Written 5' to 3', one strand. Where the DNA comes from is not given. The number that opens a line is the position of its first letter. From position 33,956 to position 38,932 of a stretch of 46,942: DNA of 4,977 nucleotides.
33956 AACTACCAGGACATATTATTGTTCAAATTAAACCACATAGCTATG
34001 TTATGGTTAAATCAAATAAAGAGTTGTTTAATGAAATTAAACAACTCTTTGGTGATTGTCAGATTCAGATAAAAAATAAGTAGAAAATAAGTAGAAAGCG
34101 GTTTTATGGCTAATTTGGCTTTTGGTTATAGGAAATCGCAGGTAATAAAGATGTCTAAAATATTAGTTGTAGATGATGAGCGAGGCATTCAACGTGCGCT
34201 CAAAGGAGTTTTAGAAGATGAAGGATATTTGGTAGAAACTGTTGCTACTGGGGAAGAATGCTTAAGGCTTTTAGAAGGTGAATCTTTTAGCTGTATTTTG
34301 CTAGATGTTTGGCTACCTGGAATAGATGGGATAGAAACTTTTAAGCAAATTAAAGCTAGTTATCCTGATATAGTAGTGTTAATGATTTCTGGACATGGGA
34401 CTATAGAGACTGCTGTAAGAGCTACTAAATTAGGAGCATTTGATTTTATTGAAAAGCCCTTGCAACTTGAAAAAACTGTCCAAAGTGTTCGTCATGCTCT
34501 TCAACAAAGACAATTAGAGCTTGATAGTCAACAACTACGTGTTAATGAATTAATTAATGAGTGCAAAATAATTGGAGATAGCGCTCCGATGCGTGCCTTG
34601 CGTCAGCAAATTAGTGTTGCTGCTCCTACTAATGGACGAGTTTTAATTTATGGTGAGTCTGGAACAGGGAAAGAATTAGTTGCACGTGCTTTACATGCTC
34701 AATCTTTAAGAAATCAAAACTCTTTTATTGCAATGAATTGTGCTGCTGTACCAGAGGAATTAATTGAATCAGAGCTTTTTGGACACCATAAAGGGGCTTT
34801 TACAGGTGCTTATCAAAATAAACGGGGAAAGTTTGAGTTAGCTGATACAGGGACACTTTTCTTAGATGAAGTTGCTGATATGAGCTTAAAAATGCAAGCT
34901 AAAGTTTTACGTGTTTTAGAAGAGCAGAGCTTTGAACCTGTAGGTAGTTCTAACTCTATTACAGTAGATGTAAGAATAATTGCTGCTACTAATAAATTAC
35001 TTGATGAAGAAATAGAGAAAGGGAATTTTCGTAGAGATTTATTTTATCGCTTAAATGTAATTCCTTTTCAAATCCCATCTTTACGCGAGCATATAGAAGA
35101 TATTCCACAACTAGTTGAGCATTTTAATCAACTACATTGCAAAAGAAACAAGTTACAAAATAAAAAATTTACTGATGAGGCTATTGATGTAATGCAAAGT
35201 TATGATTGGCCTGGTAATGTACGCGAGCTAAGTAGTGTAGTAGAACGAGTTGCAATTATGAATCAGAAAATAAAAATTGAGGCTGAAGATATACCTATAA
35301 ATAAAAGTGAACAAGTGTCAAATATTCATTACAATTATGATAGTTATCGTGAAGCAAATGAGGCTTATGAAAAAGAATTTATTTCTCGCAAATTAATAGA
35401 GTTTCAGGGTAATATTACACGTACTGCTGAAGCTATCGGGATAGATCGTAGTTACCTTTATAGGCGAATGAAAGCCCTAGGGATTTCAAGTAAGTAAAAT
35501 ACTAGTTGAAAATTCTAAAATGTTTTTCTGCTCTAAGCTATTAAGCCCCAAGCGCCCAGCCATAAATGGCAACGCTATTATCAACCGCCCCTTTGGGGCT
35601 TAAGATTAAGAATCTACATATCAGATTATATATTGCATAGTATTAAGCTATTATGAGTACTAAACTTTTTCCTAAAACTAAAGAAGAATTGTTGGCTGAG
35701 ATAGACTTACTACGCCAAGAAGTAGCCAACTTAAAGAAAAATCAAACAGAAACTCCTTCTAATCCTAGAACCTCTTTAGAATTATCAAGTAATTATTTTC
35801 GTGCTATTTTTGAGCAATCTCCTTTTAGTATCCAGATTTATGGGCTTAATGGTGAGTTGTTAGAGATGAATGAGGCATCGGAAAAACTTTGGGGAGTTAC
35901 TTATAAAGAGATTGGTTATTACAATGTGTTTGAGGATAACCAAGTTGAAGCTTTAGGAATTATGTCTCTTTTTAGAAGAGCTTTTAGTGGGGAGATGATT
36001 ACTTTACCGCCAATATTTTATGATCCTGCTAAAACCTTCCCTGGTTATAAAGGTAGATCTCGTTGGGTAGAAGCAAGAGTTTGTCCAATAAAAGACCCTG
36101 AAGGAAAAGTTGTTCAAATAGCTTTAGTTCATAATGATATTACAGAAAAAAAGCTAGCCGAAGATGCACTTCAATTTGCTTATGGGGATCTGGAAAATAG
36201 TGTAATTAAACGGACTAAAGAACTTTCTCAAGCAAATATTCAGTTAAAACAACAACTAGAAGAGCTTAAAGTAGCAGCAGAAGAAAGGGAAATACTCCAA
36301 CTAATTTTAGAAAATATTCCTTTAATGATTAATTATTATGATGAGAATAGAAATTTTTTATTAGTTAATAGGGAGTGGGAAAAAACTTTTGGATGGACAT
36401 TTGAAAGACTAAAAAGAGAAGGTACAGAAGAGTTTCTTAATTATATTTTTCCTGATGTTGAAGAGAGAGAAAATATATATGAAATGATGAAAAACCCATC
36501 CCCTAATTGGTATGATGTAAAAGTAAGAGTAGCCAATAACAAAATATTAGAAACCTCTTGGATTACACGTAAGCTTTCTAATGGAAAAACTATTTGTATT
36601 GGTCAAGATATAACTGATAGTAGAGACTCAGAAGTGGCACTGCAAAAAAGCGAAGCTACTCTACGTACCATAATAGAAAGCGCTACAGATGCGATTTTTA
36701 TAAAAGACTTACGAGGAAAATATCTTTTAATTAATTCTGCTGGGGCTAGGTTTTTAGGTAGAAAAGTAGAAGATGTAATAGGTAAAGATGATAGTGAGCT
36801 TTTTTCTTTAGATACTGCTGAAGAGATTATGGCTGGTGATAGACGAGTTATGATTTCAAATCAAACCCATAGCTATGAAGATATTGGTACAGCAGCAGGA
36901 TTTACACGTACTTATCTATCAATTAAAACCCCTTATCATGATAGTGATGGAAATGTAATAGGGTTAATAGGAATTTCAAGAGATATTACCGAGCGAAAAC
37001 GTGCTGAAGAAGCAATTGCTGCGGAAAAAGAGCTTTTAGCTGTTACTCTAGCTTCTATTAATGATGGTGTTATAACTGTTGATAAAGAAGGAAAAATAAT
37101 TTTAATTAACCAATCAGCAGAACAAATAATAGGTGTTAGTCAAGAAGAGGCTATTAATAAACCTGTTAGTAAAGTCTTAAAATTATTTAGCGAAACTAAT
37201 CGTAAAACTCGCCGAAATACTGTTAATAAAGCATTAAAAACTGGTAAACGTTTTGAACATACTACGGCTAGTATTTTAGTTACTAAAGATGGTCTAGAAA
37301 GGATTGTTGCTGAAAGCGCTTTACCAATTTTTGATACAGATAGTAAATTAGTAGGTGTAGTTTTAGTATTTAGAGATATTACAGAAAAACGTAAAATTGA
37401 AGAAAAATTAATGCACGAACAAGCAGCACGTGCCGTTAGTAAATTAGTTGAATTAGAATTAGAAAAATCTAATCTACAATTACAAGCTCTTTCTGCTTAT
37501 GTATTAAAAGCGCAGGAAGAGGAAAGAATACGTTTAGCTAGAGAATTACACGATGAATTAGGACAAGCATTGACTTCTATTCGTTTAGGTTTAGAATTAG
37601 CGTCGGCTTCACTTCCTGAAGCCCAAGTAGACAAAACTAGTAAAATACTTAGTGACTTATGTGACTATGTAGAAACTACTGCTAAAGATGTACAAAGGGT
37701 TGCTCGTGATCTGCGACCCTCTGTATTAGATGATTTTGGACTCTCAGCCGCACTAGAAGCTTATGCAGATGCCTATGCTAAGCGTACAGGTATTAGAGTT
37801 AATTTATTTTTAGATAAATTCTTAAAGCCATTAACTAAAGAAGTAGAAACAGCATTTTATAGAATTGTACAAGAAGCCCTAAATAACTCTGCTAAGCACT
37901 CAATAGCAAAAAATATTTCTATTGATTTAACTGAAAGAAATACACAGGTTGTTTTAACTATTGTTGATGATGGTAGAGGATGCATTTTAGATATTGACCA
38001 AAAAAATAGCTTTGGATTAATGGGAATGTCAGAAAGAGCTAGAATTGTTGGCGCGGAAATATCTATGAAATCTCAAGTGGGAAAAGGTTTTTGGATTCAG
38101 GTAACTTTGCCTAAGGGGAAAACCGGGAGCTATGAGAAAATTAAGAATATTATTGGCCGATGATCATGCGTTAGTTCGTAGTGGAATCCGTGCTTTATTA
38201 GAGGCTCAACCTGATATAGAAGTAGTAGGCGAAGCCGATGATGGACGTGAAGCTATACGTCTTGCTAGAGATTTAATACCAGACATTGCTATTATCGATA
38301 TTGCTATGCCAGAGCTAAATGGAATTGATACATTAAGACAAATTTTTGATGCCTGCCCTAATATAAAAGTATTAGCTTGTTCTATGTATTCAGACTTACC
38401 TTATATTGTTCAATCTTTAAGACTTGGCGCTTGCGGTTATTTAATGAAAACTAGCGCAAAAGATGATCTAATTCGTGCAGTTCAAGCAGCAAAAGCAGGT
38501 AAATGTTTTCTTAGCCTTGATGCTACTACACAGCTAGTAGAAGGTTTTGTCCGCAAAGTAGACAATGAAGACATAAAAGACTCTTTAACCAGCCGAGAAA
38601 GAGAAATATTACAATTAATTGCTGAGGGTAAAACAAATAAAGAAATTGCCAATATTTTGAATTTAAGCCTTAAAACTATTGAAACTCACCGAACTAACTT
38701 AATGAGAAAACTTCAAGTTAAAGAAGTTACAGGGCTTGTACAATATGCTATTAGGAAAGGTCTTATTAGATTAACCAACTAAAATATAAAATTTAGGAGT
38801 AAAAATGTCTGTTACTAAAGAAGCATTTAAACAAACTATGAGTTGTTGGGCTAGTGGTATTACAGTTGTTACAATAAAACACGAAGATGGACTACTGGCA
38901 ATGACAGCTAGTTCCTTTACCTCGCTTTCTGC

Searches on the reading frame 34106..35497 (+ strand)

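Call 12: search_protein_families(library=pfam, proteins=[window:34106-35497:+])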
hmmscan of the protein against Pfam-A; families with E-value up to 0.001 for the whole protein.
window:34106-35497:+ (463 aa): 9 families
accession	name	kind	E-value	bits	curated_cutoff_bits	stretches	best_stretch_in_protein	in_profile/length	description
PF00158.32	Sigma54_activat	-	1e-70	237.3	20.2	1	155-321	1-167/168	Sigma-54 interaction domain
PF00072.30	Response_reg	-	1.5e-29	102.9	30.2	1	19-128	1-110/111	Response regulator receiver domain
PF25601.1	AAA_lid_14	-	4.9e-22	78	27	1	327-402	1-76/87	AAA+ ATPase lid domain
PF14532.12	Sigma54_activ_2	-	2.9e-20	73.3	25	1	156-326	1-138/138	Sigma-54 interaction domain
PF07728.20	AAA_5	-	2.7e-07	31.1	22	1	179-298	2-124/139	AAA domain (dynein-related subfamily)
PF02954.25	HTH_8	-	3.8e-07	30.2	22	1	421-457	5-41/42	Bacterial regulatory protein, Fis family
PF01078.27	Mg_chelatase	-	1.3e-06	28.4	20.3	1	166-286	12-145/207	Magnesium chelatase, subunit ChlI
PF00004.35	AAA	-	8.1e-06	26.8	21.2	1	179-305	1-120/131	ATPase family associated with various cellular activities (AAA)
PF13191.12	AAA_16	-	0.00095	20.1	32.6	0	162-215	9-63/167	AAA ATPase domain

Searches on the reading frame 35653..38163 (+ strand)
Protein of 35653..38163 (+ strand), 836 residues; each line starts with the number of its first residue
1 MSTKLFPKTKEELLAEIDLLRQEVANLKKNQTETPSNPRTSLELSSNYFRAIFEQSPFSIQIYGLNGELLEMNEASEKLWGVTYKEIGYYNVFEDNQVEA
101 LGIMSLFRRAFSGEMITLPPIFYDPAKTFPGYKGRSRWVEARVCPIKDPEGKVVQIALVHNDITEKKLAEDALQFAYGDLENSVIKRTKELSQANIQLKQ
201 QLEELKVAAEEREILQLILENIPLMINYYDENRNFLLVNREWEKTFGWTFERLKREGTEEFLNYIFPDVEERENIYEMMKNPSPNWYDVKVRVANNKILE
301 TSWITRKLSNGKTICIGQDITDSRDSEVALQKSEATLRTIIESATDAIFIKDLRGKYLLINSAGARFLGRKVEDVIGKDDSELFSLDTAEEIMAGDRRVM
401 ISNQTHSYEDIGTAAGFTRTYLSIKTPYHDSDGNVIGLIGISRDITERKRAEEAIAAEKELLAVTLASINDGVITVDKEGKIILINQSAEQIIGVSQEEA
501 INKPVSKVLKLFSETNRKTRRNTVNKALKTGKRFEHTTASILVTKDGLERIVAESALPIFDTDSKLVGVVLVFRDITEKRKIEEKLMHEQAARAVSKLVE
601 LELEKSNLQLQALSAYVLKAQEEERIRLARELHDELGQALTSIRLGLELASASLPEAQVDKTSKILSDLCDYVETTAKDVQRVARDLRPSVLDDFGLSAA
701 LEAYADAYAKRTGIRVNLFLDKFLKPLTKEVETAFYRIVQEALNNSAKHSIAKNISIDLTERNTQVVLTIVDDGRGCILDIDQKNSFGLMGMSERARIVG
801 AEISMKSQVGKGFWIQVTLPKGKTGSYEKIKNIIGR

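Call 12: search_protein_families(library=pfam, proteins=[window:35653-38163:+])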
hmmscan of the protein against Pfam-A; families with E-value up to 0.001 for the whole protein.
window:35653-38163:+ (836 aa): 11 families
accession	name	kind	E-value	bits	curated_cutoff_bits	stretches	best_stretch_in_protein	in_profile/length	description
PF08448.16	PAS_4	-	4.4e-50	169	23.1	3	342-450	2-110/110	PAS fold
PF00989.32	PAS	-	2e-38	131.3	22.6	3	463-576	4-113/113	PAS fold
PF13426.13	PAS_9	-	2e-33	115.2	27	2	470-578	1-103/103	PAS domain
PF13188.13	PAS_8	-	9.9e-23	79.7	21.8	2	336-384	2-47/65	PAS domain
PF08447.18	PAS_3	-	9.1e-16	58.3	25.6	1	483-570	2-86/89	PAS fold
PF07730.19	HisKA_3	-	2.8e-13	50.6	24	1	624-692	1-68/68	Histidine kinase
PF02518.31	HATPase_c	-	8e-09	36.4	26.4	1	732-821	3-109/111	Histidine kinase-, DNA gyrase B-, and HSP90-like ATPase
PF12860.13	PAS_7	-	1.6e-07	31.9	27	1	466-584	1-115/115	PAS fold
PF24820.1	Diguanyl_cycl_sensor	-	3.2e-05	24.3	28.1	0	468-502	4-38/109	Diguanylate cyclase-like sensor domain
PF13596.12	PAS_10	-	5.3e-05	24.2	22.1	0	466-577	5-106/106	PAS domain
PF17203.10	sCache_3_2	-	0.00043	20.8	28.4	0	411-447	94-132/140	Single cache domain 3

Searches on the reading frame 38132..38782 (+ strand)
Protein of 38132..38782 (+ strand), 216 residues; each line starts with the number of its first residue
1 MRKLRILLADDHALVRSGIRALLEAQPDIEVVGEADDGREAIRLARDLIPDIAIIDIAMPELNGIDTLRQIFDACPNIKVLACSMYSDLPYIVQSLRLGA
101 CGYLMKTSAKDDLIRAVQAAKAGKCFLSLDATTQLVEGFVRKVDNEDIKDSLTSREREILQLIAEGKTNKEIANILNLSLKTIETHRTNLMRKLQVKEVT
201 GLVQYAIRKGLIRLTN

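Call 12: search_protein_families(library=pfam, proteins=[window:38132-38782:+])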
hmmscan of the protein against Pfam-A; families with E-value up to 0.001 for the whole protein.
window:38132-38782:+ (216 aa): 6 families
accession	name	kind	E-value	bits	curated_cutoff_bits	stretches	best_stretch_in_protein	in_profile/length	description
PF00072.30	Response_reg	-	3.1e-26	92.2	30.2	1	6-118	1-111/111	Response regulator receiver domain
PF00196.25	GerE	-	1.4e-22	79.5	23.5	1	150-206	1-57/57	Bacterial regulatory proteins, luxR family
PF08281.18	Sigma70_r4_2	-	2.7e-07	30.5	25.7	1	150-194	9-54/54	Sigma-70, region 4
PF04545.22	Sigma70_r4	-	6.5e-06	26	24.1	1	150-195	3-49/50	Sigma-70, region 4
PF14493.12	HTH_40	-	8.2e-05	23.3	27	1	158-198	4-44/89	Helix-turn-helix domain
PF13936.12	HTH_38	-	0.00032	20.8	27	1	152-185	5-39/44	Helix-turn-helix domain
